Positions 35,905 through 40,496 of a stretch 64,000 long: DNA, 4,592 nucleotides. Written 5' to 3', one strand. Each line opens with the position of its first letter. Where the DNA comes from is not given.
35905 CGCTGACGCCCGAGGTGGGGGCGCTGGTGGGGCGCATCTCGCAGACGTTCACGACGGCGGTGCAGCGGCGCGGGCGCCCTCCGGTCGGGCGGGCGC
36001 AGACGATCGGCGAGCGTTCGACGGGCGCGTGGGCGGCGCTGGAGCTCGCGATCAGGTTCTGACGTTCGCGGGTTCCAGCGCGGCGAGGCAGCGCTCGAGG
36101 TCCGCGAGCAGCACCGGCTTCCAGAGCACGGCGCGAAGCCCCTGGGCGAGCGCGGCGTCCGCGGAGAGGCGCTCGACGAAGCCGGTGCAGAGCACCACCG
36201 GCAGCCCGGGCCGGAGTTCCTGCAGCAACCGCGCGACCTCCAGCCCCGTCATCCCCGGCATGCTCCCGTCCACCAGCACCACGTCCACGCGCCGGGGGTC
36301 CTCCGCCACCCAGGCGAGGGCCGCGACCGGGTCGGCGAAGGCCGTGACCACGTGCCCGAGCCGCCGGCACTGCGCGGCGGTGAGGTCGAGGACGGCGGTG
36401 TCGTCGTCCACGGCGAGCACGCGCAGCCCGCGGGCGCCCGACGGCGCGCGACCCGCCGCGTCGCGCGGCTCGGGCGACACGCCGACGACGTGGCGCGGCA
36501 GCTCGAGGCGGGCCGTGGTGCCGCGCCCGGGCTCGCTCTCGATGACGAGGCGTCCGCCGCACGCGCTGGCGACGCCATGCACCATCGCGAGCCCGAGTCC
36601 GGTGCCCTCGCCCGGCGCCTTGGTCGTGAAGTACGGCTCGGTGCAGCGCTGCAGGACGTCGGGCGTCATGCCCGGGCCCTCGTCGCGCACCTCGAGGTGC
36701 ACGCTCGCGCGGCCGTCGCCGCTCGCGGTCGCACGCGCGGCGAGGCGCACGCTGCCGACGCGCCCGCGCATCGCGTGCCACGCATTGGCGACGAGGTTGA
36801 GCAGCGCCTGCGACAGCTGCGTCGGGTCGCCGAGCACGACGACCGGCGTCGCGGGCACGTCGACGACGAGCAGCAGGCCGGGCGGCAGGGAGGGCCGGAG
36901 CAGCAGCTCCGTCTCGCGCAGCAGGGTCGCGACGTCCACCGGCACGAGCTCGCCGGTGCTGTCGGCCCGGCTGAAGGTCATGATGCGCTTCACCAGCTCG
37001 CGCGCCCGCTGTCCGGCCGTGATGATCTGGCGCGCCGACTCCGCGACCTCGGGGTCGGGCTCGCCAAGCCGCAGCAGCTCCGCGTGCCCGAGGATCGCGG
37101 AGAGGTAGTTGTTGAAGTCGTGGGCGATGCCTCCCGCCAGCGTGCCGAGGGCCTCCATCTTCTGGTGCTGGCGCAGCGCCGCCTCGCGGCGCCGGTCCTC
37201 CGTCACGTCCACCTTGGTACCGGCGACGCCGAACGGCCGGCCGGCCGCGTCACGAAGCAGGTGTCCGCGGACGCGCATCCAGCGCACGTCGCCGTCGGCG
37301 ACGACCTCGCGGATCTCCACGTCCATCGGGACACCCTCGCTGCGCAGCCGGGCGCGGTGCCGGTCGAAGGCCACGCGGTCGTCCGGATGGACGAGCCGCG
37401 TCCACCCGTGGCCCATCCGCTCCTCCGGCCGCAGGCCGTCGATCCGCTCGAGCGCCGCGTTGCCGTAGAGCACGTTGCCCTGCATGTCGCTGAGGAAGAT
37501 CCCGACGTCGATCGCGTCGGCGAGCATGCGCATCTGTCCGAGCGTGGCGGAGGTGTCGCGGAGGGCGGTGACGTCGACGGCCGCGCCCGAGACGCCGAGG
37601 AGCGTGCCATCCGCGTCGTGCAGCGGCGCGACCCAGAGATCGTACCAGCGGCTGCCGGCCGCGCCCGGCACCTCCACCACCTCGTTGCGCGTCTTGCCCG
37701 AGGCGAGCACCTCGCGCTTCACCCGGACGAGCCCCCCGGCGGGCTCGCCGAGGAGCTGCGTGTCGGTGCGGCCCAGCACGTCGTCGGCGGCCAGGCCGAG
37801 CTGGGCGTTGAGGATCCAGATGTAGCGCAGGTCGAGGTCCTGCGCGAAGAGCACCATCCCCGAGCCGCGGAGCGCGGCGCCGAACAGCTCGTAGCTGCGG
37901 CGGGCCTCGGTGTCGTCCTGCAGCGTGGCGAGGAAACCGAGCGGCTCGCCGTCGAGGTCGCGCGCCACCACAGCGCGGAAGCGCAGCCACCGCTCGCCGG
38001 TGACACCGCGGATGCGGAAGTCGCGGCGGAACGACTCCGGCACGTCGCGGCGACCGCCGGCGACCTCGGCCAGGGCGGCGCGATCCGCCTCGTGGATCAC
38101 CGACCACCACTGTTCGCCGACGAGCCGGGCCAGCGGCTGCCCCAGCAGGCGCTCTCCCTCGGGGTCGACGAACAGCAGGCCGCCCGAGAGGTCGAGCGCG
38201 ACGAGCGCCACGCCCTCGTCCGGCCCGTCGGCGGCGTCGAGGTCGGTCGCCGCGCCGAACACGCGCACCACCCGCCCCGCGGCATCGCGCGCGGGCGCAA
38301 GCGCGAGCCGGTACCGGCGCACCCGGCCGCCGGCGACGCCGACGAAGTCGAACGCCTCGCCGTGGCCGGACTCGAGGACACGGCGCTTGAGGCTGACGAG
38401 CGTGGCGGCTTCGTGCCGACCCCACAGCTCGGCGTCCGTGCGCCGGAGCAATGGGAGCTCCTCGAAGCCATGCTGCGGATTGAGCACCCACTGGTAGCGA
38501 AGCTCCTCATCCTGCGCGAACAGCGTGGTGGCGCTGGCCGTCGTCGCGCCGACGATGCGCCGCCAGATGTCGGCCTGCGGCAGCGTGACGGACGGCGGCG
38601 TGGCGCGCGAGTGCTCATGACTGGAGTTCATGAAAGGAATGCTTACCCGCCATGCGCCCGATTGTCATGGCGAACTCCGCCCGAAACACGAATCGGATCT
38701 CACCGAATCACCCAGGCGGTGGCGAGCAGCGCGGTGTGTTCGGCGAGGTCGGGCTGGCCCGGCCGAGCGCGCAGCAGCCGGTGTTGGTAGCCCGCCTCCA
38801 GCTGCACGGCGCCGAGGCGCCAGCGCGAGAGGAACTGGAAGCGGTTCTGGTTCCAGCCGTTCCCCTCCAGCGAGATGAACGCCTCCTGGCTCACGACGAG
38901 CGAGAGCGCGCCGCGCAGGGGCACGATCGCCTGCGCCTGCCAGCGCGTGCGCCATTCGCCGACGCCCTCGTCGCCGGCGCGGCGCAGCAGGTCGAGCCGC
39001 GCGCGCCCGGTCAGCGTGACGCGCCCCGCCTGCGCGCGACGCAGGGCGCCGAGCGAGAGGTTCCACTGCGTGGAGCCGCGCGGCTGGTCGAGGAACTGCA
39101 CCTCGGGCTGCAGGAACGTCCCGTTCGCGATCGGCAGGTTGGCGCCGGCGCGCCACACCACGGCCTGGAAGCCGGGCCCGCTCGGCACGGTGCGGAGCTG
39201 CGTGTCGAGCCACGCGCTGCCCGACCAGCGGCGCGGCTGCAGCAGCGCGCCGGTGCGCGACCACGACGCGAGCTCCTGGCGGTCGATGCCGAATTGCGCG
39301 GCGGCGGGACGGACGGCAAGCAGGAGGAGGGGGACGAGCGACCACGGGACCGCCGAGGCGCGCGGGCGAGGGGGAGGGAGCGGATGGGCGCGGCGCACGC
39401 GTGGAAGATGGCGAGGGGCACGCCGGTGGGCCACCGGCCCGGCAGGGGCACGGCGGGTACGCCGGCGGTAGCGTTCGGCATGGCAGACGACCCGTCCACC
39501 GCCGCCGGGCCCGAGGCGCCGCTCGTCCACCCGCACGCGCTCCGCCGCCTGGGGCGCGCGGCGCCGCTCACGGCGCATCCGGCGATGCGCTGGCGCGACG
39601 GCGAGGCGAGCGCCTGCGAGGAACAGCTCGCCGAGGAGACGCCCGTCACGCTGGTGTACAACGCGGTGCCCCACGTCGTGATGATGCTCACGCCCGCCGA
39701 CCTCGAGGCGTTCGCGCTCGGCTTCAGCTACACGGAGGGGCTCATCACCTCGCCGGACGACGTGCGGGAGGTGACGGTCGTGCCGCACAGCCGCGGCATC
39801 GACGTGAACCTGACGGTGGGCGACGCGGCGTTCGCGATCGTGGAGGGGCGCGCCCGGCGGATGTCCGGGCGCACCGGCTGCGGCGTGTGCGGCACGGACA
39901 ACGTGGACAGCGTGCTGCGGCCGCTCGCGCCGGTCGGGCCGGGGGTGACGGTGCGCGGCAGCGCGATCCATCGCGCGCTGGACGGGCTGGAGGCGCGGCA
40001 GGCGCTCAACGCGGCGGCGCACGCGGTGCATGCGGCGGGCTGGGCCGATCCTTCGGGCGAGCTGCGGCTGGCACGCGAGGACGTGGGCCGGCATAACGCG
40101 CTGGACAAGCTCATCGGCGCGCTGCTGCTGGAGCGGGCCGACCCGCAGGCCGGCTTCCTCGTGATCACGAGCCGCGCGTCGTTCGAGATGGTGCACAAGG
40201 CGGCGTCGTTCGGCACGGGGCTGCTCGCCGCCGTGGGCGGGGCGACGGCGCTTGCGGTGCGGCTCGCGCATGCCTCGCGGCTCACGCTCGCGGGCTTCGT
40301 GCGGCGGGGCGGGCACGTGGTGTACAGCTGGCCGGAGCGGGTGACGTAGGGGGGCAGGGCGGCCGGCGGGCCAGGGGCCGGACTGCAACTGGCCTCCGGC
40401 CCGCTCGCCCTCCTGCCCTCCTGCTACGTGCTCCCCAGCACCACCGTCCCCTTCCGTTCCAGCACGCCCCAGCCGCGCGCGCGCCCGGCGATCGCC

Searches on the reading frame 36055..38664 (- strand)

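Call 65: search_protein_families(library=pfam, proteins=[window:36055-38664:-], max_evalue=0.00001)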
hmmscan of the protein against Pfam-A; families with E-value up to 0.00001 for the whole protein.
window:36055-38664:- (870 aa): 7 families
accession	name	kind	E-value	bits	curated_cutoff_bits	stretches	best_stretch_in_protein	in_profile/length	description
PF08448.16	PAS_4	-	2e-36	125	23.1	2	383-492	2-110/110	PAS fold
PF00989.32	PAS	-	3.1e-26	92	22.6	1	377-483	2-109/113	PAS fold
PF08447.18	PAS_3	-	7.8e-24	84.2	25.6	2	399-483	2-88/89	PAS fold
PF02518.31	HATPase_c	-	2.8e-22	79.7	26.4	1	612-724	1-109/111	Histidine kinase-, DNA gyrase B-, and HSP90-like ATPase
PF00072.30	Response_reg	-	2.7e-18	66.6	30.2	1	749-857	1-107/111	Response regulator receiver domain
PF13426.13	PAS_9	-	1.7e-14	54.4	27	1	387-489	2-103/103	PAS domain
PF00512.31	HisKA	-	1.2e-10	41.7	26.9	1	506-569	2-65/66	His Kinase A (phospho-acceptor) domain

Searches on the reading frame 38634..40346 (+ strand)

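Call 65: search_protein_families(library=pfam, proteins=[window:38634-40346:+], max_evalue=0.00001)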
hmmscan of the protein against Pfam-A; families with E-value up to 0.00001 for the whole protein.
window:38634-40346:+ (571 aa): 1 family
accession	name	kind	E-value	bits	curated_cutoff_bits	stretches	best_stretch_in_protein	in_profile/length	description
PF02634.21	FdhD-NarQ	-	1.1e-67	228.6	27.2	1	333-570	1-236/237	FdhD/NarQ family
